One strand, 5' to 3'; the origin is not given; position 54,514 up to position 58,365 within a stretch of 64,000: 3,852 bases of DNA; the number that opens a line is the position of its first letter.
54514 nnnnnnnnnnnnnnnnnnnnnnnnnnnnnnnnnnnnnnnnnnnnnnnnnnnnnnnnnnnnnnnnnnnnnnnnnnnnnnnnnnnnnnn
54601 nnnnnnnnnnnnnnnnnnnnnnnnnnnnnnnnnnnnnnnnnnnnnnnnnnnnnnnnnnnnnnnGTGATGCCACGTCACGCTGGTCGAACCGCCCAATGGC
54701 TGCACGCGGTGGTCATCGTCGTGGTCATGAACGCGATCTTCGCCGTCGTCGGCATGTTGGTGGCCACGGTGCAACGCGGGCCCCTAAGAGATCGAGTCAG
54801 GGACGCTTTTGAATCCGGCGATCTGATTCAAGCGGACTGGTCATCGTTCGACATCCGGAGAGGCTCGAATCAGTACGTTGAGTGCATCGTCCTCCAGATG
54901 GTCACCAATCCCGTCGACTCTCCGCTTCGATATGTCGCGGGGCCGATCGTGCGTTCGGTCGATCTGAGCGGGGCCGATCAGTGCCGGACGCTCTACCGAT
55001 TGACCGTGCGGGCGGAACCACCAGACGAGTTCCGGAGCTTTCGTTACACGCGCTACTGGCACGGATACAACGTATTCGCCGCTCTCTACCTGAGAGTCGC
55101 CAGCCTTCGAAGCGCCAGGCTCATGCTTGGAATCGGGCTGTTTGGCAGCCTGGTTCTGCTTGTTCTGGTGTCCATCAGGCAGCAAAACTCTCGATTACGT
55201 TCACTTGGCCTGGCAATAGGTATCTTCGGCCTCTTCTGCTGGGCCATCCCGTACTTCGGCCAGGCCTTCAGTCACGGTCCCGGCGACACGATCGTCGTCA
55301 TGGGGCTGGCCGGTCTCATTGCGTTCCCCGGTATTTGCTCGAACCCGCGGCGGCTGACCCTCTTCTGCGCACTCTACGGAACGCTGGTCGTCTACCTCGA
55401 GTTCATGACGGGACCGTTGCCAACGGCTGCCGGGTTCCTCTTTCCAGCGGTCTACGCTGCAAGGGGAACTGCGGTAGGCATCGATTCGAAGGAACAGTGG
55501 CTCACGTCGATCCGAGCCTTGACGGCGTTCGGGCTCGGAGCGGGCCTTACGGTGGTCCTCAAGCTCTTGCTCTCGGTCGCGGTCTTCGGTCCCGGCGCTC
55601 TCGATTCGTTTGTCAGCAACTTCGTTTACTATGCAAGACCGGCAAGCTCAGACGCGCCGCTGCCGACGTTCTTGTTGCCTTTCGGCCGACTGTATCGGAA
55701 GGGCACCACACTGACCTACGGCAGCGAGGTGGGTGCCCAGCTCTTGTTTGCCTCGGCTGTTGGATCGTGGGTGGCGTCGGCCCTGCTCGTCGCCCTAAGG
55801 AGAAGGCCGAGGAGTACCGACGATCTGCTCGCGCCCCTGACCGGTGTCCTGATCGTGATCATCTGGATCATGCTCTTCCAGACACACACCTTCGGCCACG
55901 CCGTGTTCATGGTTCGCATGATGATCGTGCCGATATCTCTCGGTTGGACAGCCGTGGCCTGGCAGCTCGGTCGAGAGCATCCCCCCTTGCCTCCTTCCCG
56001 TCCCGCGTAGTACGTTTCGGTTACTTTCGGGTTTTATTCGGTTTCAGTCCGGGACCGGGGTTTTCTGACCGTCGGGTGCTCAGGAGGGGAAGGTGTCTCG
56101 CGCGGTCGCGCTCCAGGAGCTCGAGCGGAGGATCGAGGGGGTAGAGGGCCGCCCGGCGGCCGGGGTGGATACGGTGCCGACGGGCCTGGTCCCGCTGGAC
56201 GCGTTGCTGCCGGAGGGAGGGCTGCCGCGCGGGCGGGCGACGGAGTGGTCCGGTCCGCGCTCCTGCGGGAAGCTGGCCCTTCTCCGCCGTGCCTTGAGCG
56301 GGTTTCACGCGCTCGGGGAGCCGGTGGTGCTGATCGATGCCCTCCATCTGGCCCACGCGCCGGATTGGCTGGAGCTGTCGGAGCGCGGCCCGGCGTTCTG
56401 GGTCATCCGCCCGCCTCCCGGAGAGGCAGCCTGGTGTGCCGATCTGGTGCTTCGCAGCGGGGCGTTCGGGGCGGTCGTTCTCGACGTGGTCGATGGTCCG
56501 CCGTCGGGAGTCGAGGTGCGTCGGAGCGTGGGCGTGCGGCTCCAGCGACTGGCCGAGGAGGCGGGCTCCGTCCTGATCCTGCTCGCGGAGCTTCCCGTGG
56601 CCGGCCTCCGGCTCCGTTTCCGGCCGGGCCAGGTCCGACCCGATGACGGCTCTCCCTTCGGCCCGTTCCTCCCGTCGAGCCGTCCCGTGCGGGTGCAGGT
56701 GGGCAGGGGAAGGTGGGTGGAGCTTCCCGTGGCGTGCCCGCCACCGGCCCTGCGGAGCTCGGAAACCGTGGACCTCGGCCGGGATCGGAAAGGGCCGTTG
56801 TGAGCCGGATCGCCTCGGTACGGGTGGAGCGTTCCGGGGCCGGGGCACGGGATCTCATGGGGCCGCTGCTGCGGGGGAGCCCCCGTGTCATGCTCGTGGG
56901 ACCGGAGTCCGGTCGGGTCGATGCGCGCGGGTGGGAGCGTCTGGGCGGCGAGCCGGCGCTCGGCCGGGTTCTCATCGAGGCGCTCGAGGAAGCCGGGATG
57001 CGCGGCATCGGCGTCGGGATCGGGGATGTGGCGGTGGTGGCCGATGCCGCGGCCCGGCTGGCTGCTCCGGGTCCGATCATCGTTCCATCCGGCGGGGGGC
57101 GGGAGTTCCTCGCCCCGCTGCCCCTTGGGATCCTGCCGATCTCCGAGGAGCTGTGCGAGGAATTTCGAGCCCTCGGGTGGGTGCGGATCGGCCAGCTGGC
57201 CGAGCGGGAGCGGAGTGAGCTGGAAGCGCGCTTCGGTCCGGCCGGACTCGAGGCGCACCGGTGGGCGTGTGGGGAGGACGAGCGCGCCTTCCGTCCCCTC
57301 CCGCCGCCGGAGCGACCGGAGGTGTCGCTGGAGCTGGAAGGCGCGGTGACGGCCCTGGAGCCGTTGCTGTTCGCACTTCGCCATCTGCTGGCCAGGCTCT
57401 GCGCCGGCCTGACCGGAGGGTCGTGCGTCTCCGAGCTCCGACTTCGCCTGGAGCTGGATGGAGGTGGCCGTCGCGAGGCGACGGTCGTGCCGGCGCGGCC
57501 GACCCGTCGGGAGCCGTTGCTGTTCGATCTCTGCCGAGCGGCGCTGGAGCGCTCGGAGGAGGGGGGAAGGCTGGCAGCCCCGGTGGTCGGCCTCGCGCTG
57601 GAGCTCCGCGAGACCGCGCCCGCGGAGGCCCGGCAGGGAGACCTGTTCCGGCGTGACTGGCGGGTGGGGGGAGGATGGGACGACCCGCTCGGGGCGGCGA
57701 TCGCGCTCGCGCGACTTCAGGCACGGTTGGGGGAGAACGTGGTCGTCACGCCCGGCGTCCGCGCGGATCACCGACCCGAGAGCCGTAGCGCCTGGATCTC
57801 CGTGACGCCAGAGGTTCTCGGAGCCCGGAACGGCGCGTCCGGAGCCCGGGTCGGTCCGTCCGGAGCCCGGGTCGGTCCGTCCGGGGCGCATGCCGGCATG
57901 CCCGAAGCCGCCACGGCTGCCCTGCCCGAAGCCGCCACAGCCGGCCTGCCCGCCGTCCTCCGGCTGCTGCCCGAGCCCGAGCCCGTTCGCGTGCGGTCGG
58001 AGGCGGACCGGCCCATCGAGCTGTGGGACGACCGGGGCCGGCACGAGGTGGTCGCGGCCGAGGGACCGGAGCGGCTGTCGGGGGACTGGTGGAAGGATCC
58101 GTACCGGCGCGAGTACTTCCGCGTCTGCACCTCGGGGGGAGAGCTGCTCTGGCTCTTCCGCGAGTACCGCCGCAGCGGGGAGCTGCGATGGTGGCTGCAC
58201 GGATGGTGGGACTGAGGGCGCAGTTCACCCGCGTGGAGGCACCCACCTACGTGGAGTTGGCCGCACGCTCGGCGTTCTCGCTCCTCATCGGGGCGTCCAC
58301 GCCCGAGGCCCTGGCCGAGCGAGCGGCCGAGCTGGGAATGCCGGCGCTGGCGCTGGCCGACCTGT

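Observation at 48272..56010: Lower-GC glycan/lipid-modification island (GT2, YdjC-type deacetylase, GT39/ArnT-like GT-C, SGNH-like, three polytopic membrane proteins)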

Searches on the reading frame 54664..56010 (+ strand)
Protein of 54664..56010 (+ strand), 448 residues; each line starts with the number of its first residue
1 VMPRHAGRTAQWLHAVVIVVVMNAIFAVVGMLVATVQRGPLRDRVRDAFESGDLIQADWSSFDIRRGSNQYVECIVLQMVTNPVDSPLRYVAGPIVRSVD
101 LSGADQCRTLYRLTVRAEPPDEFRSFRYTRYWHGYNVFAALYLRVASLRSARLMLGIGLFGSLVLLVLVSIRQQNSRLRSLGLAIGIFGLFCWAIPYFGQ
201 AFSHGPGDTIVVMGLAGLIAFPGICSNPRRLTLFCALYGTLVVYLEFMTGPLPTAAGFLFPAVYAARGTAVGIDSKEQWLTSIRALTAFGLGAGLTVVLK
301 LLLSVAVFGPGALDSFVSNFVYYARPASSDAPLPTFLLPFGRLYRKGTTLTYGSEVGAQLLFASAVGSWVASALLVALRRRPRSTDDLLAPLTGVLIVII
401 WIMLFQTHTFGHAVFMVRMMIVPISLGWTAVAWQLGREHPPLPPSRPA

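Call 5: search_protein_families(library=pfam, proteins=[window:54664-56010:+], max_evalue=0.01)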
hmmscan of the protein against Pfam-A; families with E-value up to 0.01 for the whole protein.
window:54664-56010:+ (448 aa): 0 families

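Call 6: search_protein_families(library=ncbifam, proteins=[window:54664-56010:+], max_evalue=0.01)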
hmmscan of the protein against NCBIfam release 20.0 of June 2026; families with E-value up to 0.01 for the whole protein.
window:54664-56010:+ (448 aa): 0 families

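Call 26: search_protein_families(library=pfam, proteins=[window:54664-56010:+], max_evalue=10)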
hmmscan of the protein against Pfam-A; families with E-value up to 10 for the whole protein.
window:54664-56010:+ (448 aa): 1 family
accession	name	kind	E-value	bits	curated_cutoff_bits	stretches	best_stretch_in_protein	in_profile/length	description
PF11283.13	DUF3084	-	0.057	13.8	25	1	365-407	21-65/77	Protein of unknown function (DUF3084)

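Call 27: find_homologous_proteins(query=window:54664-56010:+)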
Query window:54664-56010:+ (448 aa): 53 proteins with E <= 0.001 among 8000 candidates.
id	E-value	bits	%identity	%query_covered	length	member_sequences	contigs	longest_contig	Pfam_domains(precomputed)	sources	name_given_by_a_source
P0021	1.7e-294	995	100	100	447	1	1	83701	-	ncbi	-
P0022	1.0e-246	837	87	97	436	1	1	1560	-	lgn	-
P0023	4.5e-195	667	68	98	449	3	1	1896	-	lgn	-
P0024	8.5e-173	593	62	97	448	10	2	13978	-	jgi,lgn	-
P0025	2.1e-171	589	60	97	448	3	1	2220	-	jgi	jgi:hypothetical protein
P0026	5.0e-171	588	61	97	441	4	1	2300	-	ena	-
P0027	1.7e-146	507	63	82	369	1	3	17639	-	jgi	jgi:hypothetical protein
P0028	3.2e-103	364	41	96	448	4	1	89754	-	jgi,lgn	-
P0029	1.7e-100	355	41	97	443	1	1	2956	-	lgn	-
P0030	7.8e-97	343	43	96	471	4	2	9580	-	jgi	jgi:hypothetical protein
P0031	4.6e-96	341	41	97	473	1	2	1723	-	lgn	-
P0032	5.9e-96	340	43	95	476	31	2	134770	-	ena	-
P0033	8.5e-96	340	42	95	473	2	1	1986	-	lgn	-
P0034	7.5e-95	337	43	95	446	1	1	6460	-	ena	-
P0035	1.9e-94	335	42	95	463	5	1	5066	-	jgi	jgi:hypothetical protein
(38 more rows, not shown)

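Call 28: find_encoding_contigs(protein=P0032, flank=8000, max_places=2)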
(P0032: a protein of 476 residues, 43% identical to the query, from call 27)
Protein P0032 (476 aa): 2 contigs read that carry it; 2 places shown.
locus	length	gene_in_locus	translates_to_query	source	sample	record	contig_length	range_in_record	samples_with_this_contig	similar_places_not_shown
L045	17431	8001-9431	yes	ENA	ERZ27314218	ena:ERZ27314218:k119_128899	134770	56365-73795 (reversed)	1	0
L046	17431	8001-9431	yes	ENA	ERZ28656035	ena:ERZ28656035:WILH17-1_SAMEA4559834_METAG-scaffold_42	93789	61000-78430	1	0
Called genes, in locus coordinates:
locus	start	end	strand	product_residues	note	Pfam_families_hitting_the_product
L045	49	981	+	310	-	PF00535:Glycos_transf_2, PF10111:Glyco_tranf_2_2, PF13506:Glyco_transf_21 (weak), PF13641:Glyco_tranf_2_3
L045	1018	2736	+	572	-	PF13506:Glyco_transf_21, PF00535:Glycos_transf_2, PF10111:Glyco_tranf_2_2, PF13641:Glyco_tranf_2_3, PF08241:Methyltransf_11 (weak), PF13489:Methyltransf_23 (weak)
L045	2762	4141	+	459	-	PF00535:Glycos_transf_2, PF10111:Glyco_tranf_2_2 (faint), PF13641:Glyco_tranf_2_3, PF02709:Glyco_transf_7C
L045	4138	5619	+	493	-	PF13231:PMT_2 (weak)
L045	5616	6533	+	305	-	PF01370:Epimerase, PF04321:RmlD_sub_bind, PF16363:GDP_Man_Dehyd, PF02719:Polysacc_synt_2, PF07993:NAD_binding_4 (faint)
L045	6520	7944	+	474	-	PF01266:DAO (weak), PF01593:Amino_oxidase, PF13450:NAD_binding_8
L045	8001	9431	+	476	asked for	-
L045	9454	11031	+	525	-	-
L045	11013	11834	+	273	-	PF01522:Polysacc_deac_1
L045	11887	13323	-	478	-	-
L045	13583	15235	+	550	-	PF04389:Peptidase_M28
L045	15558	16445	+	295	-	-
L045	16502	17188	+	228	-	PF01978:TrmB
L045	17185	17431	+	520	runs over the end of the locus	PF01627:Hpt, PF00072:Response_reg, PF00990:GGDEF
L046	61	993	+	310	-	PF00535:Glycos_transf_2, PF10111:Glyco_tranf_2_2, PF13506:Glyco_transf_21 (weak), PF13641:Glyco_tranf_2_3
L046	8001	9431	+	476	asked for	-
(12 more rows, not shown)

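Call 29: find_encoding_contigs(protein=P0028, flank=8000, max_places=2)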
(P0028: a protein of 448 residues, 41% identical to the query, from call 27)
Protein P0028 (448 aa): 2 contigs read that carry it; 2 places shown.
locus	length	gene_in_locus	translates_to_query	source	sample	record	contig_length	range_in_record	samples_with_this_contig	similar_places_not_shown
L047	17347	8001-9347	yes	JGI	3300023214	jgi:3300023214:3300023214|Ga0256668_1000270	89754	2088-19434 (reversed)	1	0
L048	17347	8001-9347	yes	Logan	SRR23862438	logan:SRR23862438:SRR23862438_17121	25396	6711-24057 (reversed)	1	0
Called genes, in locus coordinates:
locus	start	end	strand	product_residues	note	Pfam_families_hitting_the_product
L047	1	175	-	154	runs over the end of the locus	PF01741:MscL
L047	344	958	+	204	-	PF00551:Formyl_trans_N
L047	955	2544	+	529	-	PF02142:MGS, PF01808:AICARFT_IMPCHas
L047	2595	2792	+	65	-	-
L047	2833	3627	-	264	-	PF10851:DUF2652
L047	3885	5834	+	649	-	PF04055:Radical_SAM, PF13282:DUF4070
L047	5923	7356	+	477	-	PF01979:Amidohydro_1, PF07969:Amidohydro_3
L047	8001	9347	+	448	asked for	-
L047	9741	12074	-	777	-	PF00884:Sulfatase (faint), PF01663:Phosphodiest, PF01676:Metalloenzyme (faint)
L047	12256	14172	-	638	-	PF02872:5_nucleotid_C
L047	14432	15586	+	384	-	PF01950:FBPase_3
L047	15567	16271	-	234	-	PF03544:TonB_C (weak)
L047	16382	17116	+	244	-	PF01522:Polysacc_deac_1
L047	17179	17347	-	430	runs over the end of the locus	PF01266:DAO (faint), PF07992:Pyr_redox_2, PF13450:NAD_binding_8 (weak), PF13454:NAD_binding_9 (faint), PF00070:Pyr_redox (weak)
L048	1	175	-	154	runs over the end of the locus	PF01741:MscL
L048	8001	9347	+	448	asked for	-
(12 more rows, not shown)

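Call 30: find_encoding_contigs(protein=P0024, flank=8000, max_places=2)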
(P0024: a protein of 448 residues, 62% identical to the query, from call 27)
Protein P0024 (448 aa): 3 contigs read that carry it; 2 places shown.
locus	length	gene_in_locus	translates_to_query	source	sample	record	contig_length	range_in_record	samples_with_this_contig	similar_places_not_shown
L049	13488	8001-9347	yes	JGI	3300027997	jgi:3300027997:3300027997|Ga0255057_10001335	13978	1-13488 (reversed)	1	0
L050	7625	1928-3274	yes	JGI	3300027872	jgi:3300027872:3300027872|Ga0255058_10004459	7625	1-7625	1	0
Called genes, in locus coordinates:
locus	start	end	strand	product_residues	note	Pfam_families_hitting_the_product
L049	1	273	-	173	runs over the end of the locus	-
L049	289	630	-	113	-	PF01050:MannoseP_isomer, PF07883:Cupin_2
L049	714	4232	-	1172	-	PF02811:PHP, PF07733:DNA_pol3_alpha, PF17657:DNA_pol3_finger, PF14579:HHH_6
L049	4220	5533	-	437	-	-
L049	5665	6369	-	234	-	PF00154:RecA_N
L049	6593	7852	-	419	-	-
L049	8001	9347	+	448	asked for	-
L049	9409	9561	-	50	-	-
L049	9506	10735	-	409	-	-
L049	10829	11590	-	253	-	PF05401:NodS (weak), PF13489:Methyltransf_23, PF13847:Methyltransf_31, PF08241:Methyltransf_11, PF08242:Methyltransf_12, PF13649:Methyltransf_25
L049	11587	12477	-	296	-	PF04794:YdjC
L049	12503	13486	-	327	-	?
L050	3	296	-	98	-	?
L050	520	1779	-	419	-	-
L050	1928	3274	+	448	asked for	-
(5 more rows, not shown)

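Call 45: predict_structure(alignment_id=A1)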
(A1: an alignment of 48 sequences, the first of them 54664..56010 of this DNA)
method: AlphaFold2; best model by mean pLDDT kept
length: 448 residues; sequences in the alignment: 48
mean_pLDDT: 92.9   pTM: 0.92
mean pLDDT of the five models: 92.9, 92.2, 92.1, 91.9, 90.5
residues with pLDDT >= 90: 380; 70-90: 50; 50-70: 12; < 50: 6
segments of 3 or more residues with pLDDT < 50: 1-3
pLDDT, mean of each block of 10 residues (from residue 1): 67 97 98 96 98 92 78 95 96 94 90 97 92 93 96 94 98 96 97 83 93 98 96 98 93 98 95 92 98 97 97 93 95 95 94 94 98 94 89 98 97 93 98 79 53
secondary structure, 60 per line:
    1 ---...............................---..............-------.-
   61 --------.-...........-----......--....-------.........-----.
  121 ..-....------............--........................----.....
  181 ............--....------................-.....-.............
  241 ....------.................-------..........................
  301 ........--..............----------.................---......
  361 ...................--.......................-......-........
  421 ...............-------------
elements in order: H4-34 H38-51 H71-81 H87-92 E95-98 H106-114 E124-127 H134-145 H148-171 H176-192 H195-198 H205-220 H222-226 H228-244 H251-267 H275-308 H311-324 H335-351 H355-379 H382-404 H406-411 H413-435

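Call 68: search_protein_families(library=pfam, alignment_id=A1, max_evalue=0.01)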
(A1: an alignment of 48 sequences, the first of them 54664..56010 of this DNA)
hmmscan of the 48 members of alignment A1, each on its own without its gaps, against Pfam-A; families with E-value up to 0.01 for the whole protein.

A. member 1, window:54664-56010:+ (448 aa): 0 families

B. families by the number of members that match (of 48 scanned): 0 families

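Call 85: fold_search(model_id=the predicted structure, library=pdb)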
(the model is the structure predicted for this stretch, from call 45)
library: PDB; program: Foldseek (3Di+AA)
matches with E <= 10: 376; with E <= 0.001: 0
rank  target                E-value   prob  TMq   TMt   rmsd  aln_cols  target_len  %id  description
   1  3waj                  7.5e-02  0.90  0.28  0.18  17.2       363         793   12  Crystal structure of the Archaeoglobus fulgidus oligosaccharyltransferase (O29867_ARCFU) complex with Zn and sulfate (released 2013-10-30)
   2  7bvc_B                1.1e-01  0.98  0.38  0.19   7.1       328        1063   12  Cryo-EM structure of Mycobacterium smegmatis arabinosyltransferase EmbA-EmbB-AcpM2 in complex with ethambutol (released 2020-04-29)
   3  5ezm                  1.2e-01  0.35  0.21  0.18  21.9       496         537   12  Crystal Structure of ArnT from Cupriavidus metallidurans in the apo state (released 2016-02-17)
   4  6p25_B                1.4e-01  0.54  0.22  0.16  12.7       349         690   11  Structure of S. cerevisiae protein O-mannosyltransferase Pmt1-Pmt2 complex bound to the sugar donor and a peptide acce (released 2019-07-10)
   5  8wu1_R                1.4e-01  0.28  0.13  0.18  20.5       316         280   12  Cryo-EM structure of CB1-beta-arrestin1 complex (released 2024-03-20)
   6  8b6l_I                1.5e-01  0.80  0.35  0.25  17.7       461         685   10  Subtomogram average of the human Sec61-TRAP-OSTA-translocon (released 2022-12-07)
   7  8agc_A                1.8e-01  0.57  0.30  0.22  16.6       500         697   15  Structure of yeast oligosaccharylransferase complex with lipid-linked oligosaccharide and non-acceptor peptide bound (released 2022-12-07)
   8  7zlh_A                1.8e-01  0.38  0.28  0.22  15.6       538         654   10  Cryo-EM structure of C-mannosyltransferase CeDPY19, in apo state, bound to CMT2-Fab and anti-Fab nanobody (released 2023-01-11)
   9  7jvp_R                2.3e-01  0.18  0.13  0.18  19.4       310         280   10  Cryo-EM structure of SKF-83959-bound dopamine receptor 1 in complex with Gs protein (released 2021-02-24)
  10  7cfn_R                2.5e-01  0.20  0.14  0.19  20.5       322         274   18  Cryo-EM structure of the INT-777-bound GPBAR-Gs complex (released 2020-09-09)
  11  9s6s_A                2.7e-01  0.69  0.33  0.29  11.7       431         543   11  Ternary cryo-EM structure of human ALG9 with Dol25-PP-GlcNAc2Man6, Dol25-P-Man and Fab (released 2026-03-18)
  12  9p80_R                2.8e-01  0.21  0.15  0.19  19.1       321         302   10  NTSR1-Gi-NTS(8-13) Complex in the Non-Canonical, AHD Open State (NC-Open-Apo) (released 2026-03-25)
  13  8irv_R                3.8e-01  0.16  0.14  0.19  19.6       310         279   14  Dopamine Receptor D5R-Gs-Rotigotine complex (released 2023-06-07)
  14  7f0t_F                3.9e-01  0.14  0.13  0.18  20.7       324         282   12  Cryo-EM structure of dopamine receptor 1 and mini-Gs complex with dopamine bound (released 2022-06-15)
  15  9tbd_A                4.1e-01  0.15  0.13  0.18  17.1       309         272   12  Cryo-EM structure of the light-driven sodium pump ErNaR in the pentameric form (released 2025-12-17)
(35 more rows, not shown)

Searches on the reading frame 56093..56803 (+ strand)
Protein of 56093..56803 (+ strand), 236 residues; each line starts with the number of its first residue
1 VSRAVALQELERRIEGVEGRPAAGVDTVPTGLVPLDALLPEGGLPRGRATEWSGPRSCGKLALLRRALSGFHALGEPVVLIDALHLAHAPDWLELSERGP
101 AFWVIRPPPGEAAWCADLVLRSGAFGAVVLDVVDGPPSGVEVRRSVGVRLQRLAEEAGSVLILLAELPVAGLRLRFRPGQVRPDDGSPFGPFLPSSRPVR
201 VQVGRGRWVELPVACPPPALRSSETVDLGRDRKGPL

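Call 79: search_protein_families(library=pfam, proteins=[window:56093-56803:+], max_evalue=0.00001)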
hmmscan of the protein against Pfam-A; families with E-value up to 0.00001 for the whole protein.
window:56093-56803:+ (236 aa): 1 family
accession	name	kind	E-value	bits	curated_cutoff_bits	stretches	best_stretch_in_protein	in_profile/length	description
PF00154.27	RecA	-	9.7e-10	38.8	27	1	22-134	27-140/262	recA bacterial DNA recombination protein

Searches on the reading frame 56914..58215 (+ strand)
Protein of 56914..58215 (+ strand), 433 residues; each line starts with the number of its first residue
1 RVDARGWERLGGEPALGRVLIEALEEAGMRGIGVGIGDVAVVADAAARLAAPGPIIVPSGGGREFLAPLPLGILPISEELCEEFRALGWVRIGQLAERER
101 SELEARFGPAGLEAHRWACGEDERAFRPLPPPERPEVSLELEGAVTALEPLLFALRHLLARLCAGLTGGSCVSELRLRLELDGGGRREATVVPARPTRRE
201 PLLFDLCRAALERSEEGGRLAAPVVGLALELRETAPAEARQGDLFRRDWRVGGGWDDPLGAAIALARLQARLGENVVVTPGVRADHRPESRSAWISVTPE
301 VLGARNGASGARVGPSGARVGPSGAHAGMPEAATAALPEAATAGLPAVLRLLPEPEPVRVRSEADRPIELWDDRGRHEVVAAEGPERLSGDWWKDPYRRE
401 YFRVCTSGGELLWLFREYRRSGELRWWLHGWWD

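Call 15: find_related_loci(query=window:56914-58215:+, collection=genome_contigs, flank=10000)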
Query window:56914-58215:+ (433 aa) in genome_contigs; peptide patterns used: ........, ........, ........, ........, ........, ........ (x = any residue, [..] = any of these).
599 stretches matched a pattern (row limit reached: there are more); 37 encode a relative of the query (tblastn E <= 1e-3); 37 distinct loci.
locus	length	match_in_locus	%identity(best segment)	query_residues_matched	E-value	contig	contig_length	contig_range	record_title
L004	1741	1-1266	76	3-433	0e+0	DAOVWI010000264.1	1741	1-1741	MAG TPA_asm: Gemmatimonadales bacterium isolate CSMAG_1727 CSMAG_1727_k141_4041304_length_1741_cov_13.0000, whole genome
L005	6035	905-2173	74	1-433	0e+0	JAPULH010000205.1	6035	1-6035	MAG: Gemmatimonadetes bacterium isolate KW1-S21_123 KW1-S21_123_cg205, whole genome shotgun sequence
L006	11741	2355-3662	74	1-433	0e+0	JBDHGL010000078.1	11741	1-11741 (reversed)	MAG: Gemmatimonadota bacterium isolate M8-58_Bin_433 M8-58_Bin_433_scaffold_27899, whole genome shotgun sequence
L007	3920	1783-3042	75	1-433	0e+0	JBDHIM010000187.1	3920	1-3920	MAG: Gemmatimonadota bacterium isolate BHB10-2_Bin_296 BHB10-2_Bin_296_scaffold_180956, whole genome shotgun sequence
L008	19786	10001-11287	76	1-433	0e+0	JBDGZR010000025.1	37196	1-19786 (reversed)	MAG: Gemmatimonadota bacterium isolate M3-38_Bin_47 M3-38_Bin_47_scaffold_8644, whole genome shotgun sequence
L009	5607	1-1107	73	52-433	1e-172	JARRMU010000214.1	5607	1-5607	MAG: Gemmatimonadales bacterium isolate Spart_106_MAG scaffold_11135, whole genome shotgun sequence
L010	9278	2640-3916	73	1-433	4e-154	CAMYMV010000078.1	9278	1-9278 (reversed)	MAG: uncultured Gemmatimonadales bacterium isolate ES_Gemmatimonadota_01 genome assembly, contig: scaffold_6058, whole g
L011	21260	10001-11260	52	1-433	3e-117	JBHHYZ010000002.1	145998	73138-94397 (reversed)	MAG: Gemmatimonadota bacterium isolate Maj_2_bin.21 NODE_6_length_145998_cov_9.185593, whole genome shotgun sequence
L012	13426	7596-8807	55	1-433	2e-117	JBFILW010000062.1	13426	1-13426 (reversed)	MAG: Gemmatimonadota bacterium isolate Mix_sand12.2021.10.D.86 k141_1231909_length_13426_cov_9.0000, whole genome shotgu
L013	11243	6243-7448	53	1-433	3e-117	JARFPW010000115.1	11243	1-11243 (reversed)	MAG: Gemmatimonadota bacterium isolate MAG_Ve_Sed_08 k141_33876, whole genome shotgun sequence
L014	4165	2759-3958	54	1-433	5e-116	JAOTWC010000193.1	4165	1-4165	MAG: Gemmatimonadota bacterium isolate 13_May_SF_Bin66 13_May_SF_Bin66_scaffold_22816_c1, whole genome shotgun sequence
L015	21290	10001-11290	55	1-433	9e-115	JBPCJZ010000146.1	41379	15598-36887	MAG: Gemmatimonadota bacterium isolate TH_ant_mag_39 S1Ck127_3143502_flag_0_multi_48.4414_len_41379, whole genome shotgu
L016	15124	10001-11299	51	1-433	3e-112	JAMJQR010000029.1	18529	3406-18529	MAG: Candidatus Benthicola marisminoris isolate Bin_S162_007 Contig_S162_279568, whole genome shotgun sequence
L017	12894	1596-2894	52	1-433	4e-112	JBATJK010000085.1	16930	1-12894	MAG: Gemmatimonadota bacterium isolate MFD10222_ilm_asm_bin16 k127_144174, whole genome shotgun sequence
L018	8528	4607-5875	53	1-433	2e-111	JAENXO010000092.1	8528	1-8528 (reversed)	MAG: Gemmatimonadetes bacterium isolate 14_8_m_bin36 k141_460730_length_8528_cov_50.8444, whole genome shotgun sequence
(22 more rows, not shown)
